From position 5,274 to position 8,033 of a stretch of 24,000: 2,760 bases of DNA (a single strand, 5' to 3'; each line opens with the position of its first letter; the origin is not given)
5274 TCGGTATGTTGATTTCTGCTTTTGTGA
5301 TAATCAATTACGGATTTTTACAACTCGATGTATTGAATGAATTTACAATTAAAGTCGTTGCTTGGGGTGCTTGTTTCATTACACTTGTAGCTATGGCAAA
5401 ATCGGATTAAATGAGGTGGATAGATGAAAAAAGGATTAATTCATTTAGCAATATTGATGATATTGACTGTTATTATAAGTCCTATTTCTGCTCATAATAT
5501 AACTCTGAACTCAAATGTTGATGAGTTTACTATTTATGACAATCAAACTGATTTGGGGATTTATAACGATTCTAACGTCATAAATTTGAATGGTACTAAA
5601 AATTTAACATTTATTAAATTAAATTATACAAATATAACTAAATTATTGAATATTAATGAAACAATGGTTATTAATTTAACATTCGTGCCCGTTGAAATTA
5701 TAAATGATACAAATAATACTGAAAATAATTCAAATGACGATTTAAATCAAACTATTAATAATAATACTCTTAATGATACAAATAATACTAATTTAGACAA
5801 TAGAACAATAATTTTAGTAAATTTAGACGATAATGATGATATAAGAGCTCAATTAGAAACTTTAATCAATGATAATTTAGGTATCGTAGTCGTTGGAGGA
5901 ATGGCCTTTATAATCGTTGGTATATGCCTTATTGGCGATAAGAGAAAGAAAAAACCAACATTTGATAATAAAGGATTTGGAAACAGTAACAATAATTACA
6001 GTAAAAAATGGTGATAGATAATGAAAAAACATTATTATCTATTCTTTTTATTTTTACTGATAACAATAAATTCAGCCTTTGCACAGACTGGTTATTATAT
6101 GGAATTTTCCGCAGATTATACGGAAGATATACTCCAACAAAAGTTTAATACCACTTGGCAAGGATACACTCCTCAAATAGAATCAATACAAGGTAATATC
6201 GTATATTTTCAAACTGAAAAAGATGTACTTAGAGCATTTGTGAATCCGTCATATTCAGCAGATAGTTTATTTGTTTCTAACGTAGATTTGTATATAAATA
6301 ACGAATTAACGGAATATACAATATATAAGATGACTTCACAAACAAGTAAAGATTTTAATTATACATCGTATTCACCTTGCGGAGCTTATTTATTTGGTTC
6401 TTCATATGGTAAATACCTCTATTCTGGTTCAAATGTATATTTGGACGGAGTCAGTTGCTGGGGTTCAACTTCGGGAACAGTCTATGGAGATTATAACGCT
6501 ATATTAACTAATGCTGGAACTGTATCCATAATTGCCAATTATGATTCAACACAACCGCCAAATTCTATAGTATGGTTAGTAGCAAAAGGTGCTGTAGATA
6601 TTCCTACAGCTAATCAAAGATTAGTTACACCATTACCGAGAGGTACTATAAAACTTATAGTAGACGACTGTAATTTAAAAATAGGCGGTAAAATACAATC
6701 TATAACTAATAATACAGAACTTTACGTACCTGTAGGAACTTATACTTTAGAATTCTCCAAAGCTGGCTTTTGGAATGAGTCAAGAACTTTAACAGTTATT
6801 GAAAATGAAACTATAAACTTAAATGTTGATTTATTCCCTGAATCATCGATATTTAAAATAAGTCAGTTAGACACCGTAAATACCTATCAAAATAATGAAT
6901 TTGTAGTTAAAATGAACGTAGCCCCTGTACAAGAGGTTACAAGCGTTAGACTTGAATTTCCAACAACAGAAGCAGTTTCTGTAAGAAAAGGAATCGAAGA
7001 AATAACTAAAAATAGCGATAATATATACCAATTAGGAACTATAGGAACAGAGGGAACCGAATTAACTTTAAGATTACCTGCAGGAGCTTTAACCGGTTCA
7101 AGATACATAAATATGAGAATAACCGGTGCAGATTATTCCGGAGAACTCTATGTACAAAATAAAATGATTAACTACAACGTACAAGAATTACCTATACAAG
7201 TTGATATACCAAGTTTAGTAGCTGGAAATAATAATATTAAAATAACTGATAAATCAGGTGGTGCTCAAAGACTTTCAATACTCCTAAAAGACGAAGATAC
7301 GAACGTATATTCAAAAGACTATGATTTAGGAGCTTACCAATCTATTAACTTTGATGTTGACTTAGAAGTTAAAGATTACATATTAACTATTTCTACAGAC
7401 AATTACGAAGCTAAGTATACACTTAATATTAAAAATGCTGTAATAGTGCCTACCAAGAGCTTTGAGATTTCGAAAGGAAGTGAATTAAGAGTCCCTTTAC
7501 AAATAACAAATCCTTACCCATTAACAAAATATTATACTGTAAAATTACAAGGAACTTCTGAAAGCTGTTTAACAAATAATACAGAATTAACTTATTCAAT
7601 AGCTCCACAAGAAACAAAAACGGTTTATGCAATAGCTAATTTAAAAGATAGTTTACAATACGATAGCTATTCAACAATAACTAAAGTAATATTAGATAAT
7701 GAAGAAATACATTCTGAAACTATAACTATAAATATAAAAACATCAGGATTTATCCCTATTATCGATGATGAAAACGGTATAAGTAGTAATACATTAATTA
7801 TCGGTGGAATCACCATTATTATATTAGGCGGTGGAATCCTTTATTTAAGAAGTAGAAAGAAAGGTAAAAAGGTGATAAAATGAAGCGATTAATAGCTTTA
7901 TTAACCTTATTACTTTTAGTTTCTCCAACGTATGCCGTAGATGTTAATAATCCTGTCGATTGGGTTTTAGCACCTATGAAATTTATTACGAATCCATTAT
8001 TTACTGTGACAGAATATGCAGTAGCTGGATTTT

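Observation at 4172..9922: Six-gene cluster of membrane and secreted proteins that resembles an envelope or virion-surface module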

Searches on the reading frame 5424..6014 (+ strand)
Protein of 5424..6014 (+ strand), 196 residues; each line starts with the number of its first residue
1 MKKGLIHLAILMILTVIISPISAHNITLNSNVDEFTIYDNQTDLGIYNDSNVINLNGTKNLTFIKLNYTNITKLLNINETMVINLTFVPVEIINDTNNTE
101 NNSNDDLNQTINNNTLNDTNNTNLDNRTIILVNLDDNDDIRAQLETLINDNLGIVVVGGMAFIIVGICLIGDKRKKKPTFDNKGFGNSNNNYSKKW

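Call 5: search_protein_families(library=pfam, proteins=[window:5424-6014:+], max_evalue=0.1)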
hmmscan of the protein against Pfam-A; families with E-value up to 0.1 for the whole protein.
window:5424-6014:+ (196 aa): 0 families

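Call 6: search_protein_families(library=phrogs, proteins=[window:5424-6014:+], max_evalue=0.1)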
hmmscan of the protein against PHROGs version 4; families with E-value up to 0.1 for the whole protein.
window:5424-6014:+ (196 aa): 1 family
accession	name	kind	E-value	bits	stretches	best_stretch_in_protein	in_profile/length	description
phrog_26033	-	unknown function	0.032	15.2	1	108-162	2-56/104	-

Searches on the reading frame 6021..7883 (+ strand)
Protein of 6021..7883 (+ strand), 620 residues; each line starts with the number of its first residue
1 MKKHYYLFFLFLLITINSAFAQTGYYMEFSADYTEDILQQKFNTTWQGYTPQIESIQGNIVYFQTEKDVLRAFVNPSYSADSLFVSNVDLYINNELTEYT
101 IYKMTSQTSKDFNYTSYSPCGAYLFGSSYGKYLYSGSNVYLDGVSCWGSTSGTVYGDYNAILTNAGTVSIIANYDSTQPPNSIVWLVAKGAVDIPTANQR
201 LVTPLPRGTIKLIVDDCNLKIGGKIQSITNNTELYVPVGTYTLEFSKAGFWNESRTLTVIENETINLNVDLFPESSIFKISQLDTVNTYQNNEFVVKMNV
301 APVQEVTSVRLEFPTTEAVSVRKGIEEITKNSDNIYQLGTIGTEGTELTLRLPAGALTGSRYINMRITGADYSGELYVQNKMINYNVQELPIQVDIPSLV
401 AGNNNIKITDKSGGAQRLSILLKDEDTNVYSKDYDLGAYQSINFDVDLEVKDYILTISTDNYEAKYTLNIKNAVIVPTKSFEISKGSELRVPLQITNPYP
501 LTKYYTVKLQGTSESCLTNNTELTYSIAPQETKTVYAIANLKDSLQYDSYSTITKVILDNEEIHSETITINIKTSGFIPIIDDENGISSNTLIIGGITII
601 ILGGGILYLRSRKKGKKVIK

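Call 5: search_protein_families(library=pfam, proteins=[window:6021-7883:+], max_evalue=0.1)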
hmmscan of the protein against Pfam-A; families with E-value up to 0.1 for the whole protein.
window:6021-7883:+ (620 aa): 4 families
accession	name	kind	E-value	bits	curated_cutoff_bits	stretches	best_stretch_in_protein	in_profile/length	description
PF08308.17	PEGA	-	4.1e-05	23.9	20.8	1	232-272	27-68/71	PEGA domain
PF13620.12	CarboxypepD_reg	-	0.00013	22.7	32.3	1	236-271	45-81/82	Carboxypeptidase regulatory-like domain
PF13715.12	CarbopepD_reg_2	-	0.015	15.8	32.2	0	236-271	41-76/88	CarboxypepD_reg-like domain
PF00746.26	Gram_pos_anchor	-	0.077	13.4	20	0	587-614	15-41/43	LPXTG cell wall anchor motif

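Call 6: search_protein_families(library=phrogs, proteins=[window:6021-7883:+], max_evalue=0.1)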
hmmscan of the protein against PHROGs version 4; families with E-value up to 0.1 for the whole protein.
window:6021-7883:+ (620 aa): 0 families

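Call 50: find_homologous_proteins(query=window:6021-7883:+, max_evalue=0.001)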
Query window:6021-7883:+ (620 aa): 4 proteins with E <= 0.001 among 8000 candidates.
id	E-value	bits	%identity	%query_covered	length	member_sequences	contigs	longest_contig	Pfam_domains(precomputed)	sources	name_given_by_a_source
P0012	0.0e+0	1365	100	100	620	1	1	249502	-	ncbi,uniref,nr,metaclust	ncbi:carboxypeptidase-like regulatory domain-containing protein [Methanococcus voltae]|uniref:PEGA d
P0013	1.1e-214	733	54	99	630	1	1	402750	-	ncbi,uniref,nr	ncbi:hypothetical protein J2127_000549 [Methanococcus voltae]|uniref:hypothetical protein n=1 Tax=Me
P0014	2.0e-206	706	52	95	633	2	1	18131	-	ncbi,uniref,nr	ncbi:hypothetical protein [Methanococcus voltae]|uniref:COG1470 family protein n=1 Tax=Methanococcus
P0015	6.4e-85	304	34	93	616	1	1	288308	-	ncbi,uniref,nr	ncbi:hypothetical protein M2325_001293 [Methanococcus voltae PS]|uniref:PEGA domain-containing prote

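Call 52: find_encoding_contigs(protein=P0015, flank=10000, max_places=2)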
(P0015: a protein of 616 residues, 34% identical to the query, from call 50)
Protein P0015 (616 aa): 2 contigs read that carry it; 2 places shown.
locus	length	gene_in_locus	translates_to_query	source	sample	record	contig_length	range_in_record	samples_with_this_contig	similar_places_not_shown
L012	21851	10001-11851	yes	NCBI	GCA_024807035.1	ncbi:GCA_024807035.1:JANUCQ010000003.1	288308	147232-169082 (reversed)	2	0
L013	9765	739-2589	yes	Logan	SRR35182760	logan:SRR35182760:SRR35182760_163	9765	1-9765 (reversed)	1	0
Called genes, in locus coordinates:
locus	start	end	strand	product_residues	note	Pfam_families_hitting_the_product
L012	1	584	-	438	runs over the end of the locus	PF01336:tRNA_anti-codon, PF00152:tRNA-synt_2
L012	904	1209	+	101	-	-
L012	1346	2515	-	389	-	PF22660:RS_preATP-grasp-like, PF01071:GARS_A (faint), PF02222:ATP-grasp, PF02786:CPSase_L_D2 (weak), PF07478:Dala_Dala_lig_C, PF21244:PurT_C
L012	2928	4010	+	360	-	PF01336:tRNA_anti-codon (faint), PF08646:Rep_fac-A_C (weak)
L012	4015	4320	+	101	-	-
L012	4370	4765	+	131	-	PF01336:tRNA_anti-codon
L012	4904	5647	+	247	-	PF03099:BPL_LplA_LipB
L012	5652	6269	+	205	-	PF00753:Lactamase_B, PF19583:ODP (weak), PF12706:Lactamase_B_2 (weak)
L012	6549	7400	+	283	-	PF01983:CofC, PF12804:NTP_transf_3, PF01983:CofC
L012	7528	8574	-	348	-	PF01118:Semialdhyde_dh, PF22698:Semialdhyde_dhC_1, PF02774:Semialdhyde_dhC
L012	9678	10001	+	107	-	-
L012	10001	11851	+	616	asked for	-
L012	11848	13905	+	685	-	PF22092:T26-6p_Ig-like_dom, PF22265:T26-6p_Ig-like_dom_2, PF20984:PT26-6P_helical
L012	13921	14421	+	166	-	-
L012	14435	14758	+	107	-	-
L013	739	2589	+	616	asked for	-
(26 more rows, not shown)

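Call 60: predict_structure(alignment_id=A2)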
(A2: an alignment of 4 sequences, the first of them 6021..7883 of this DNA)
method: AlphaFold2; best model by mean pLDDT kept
length: 620 residues; sequences in the alignment: 4
mean_pLDDT: 74.9   pTM: 0.38
mean pLDDT of the five models: 74.9, 71.9, 71.5, 69.3, 68.9
residues with pLDDT >= 90: 34; 70-90: 420; 50-70: 120; < 50: 46
segments of 3 or more residues with pLDDT < 50: 17-21, 576-594, 603-605, 610-620
pLDDT, mean of each block of 10 residues (from residue 1): 63 51 77 83 65 85 88 73 77 82 86 86 82 68 84 79 89 66 85 84 71 84 76 77 81 79 76 67 58 71 78 73 77 83 80 63 82 76 70 69 75 78 84 81 80 81 73 78 85 83 87 70 85 88 80 85 83 51 34 53 51 35
secondary structure, 60 per line:
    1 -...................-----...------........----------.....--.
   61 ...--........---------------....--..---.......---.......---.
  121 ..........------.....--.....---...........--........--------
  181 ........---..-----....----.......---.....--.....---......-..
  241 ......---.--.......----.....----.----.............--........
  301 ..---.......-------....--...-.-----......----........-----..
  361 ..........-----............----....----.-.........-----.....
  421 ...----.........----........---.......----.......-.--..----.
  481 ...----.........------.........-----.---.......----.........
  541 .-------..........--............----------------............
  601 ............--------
elements in order: H2-20 E26-28 H35-42 E53-57 E60-63 H66-73 E89-92 E100-106 E110-116 E120-130 E137-141 E144-148 E152-162 E165-172 E181-188 E199-202 E207-213 E217-221 E224-228 E232-237 E239-246 E253-259 E264-268 E278-290 E293-302 E306-312 E320-323 E326-328 E336-341 E346-353 E359-370 E376-387 E392-395 E402-410 E416-423 E428-436 E441-448 E452-458 E463-469 E480-483 E488-496 E503-511 E521-527 E532-541 E549-558 E561-572 H589-612

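Call 63: fold_search(model_id=the predicted structure, library=pdb)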
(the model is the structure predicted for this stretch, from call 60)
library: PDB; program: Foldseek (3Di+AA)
matches with E <= 10: 1865; with E <= 0.001: 239
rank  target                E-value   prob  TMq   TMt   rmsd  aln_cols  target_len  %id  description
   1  9ijj_C                5.3e-11  1.00  0.21  0.14  27.0       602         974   10  In situ structure of the central apparatus in mouse sperm axoneme. (released 2025-06-04)
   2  2win_A                1.2e-10  1.00  0.13  0.13  33.4       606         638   10  C3 convertase (C3bBb) stabilized by SCIN (released 2009-06-09)
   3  5i5k_B                2.8e-10  1.00  0.14  0.08  33.9       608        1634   11  Structure of complement C5 in complex with eculizumab (released 2016-03-16)
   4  8cml_E                2.8e-10  1.00  0.14  0.14  34.3       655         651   10  Cryo-EM structure of complement C5 in complex with nanobodies UNbC5-1 and UNbC5-2 (released 2023-09-27)
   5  9qk2_F                3.0e-10  1.00  0.15  0.14  34.0       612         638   11  Structure of the Complement classical and lectin pathway C3 convertase in complex with substrate C3 (released 2025-12-24)
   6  8cem_F                3.4e-10  1.00  0.15  0.14  33.3       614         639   11  Structure of bovine native C3, re-refinement (released 2023-04-05)
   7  9ijj_E                5.9e-10  1.00  0.20  0.25  27.2       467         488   11  In situ structure of the central apparatus in mouse sperm axoneme. (released 2025-06-04)
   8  3prx_A                9.0e-10  1.00  0.15  0.08  33.8       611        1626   10  Structure of Complement C5 in Complex with CVF and SSL7 (released 2011-01-19)
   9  8ayh_B                1.0e-09  1.00  0.15  0.10  26.8       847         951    8  Structure of Complement C5 in Complex with small molecule inhibitor and CVF (released 2022-12-21)
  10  8coe_C                1.0e-09  1.00  0.15  0.14  34.5       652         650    9  complement C5 in complex with the LCP0195 nanobody (released 2024-01-03)
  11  8uin_G                1.0e-09  1.00  0.14  0.13  32.9       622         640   11  Structure of the C3bBb-albicin complex (released 2024-05-08)
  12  8uin_A                1.1e-09  1.00  0.15  0.14  33.2       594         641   11  Structure of the C3bBb-albicin complex (released 2024-05-08)
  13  2a73_A                1.1e-09  1.00  0.14  0.13  33.7       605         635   10  Human Complement Component C3 (released 2005-09-27)
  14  7som_D                1.6e-09  1.00  0.14  0.08  31.5       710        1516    8  Ciliary C2 central pair apparatus isolated from Chlamydomonas reinhardtii (released 2022-04-13)
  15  9u61_C                1.6e-09  1.00  0.15  0.14  33.7       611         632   10  CP/MBL pathways C3 convertase C4b2a and C3 complex (released 2026-01-14)
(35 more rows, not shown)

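Call 64: fold_search(model_id=the predicted structure, library=viral)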
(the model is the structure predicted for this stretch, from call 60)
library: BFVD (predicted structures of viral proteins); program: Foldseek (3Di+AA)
matches with E <= 10: 1540; with E <= 0.001: 209
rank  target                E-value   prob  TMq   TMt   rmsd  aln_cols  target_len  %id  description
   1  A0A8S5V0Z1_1          6.2e-11  1.00  0.10  0.08  45.9       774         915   11  Putative membrane protein [Siphoviridae sp. ct3r22]
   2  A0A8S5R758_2          1.2e-10  1.00  0.12  0.09  47.8       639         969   12  Tail protein [virus sp. ctee23]
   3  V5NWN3                1.4e-10  1.00  0.15  0.11  31.9       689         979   10  Putative carcinoembryonic antigen-related cell adhesion molecule 1 isoform protein [Chelonid alphaherpesvirus 5]
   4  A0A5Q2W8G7            3.1e-10  1.00  0.13  0.10  32.0       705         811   11  (no name in the UniProt tables at hand)
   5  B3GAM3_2              2.0e-09  1.00  0.14  0.12  41.8       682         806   10  AMDV4_2 [uncultured virus]
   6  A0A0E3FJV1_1          2.6e-09  1.00  0.11  0.08  38.2       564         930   12  Virion structural protein [Synechococcus phage ACG-2014j]
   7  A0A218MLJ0            4.0e-09  1.00  0.14  0.10  42.1       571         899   10  Uncharacterized protein [uncultured virus]
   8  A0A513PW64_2          9.7e-09  1.00  0.15  0.09  26.4       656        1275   10  Big-1 domain-containing protein [Vibrio phage 2 TSL-2019]
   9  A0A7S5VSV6            1.9e-08  1.00  0.14  0.18  34.8       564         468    8  (no name in the UniProt tables at hand)
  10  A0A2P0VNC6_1          2.8e-08  1.00  0.16  0.10  44.5       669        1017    8  Glycosyl hydrolase family 65 protein [Tetraselmis virus 1]
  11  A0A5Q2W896            3.2e-08  1.00  0.13  0.12  29.2       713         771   11  (no name in the UniProt tables at hand)
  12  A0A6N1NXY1            3.4e-08  1.00  0.14  0.10  35.8       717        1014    9  DUF11 domain-containing protein [Tupanvirus soda lake]
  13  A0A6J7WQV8            4.3e-08  1.00  0.15  0.08  38.1       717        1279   13  Uncharacterized protein [uncultured Caudovirales phage]
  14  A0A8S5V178            4.3e-08  1.00  0.11  0.06  35.6       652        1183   10  Baseplate J like protein [Siphoviridae sp. ct3r22]
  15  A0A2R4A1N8            4.5e-08  1.00  0.14  0.12  31.9       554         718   10  (no name in the UniProt tables at hand)
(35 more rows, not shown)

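Call 83: search_protein_families(library=padloc, proteins=[window:6021-7883:+], max_evalue=0.001)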
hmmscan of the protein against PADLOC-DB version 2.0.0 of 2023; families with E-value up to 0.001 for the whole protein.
window:6021-7883:+ (620 aa): 1 family
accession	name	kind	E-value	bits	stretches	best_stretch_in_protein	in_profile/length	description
PDLC03851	LmuA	-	0.00082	17.3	0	267-318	185-235/343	-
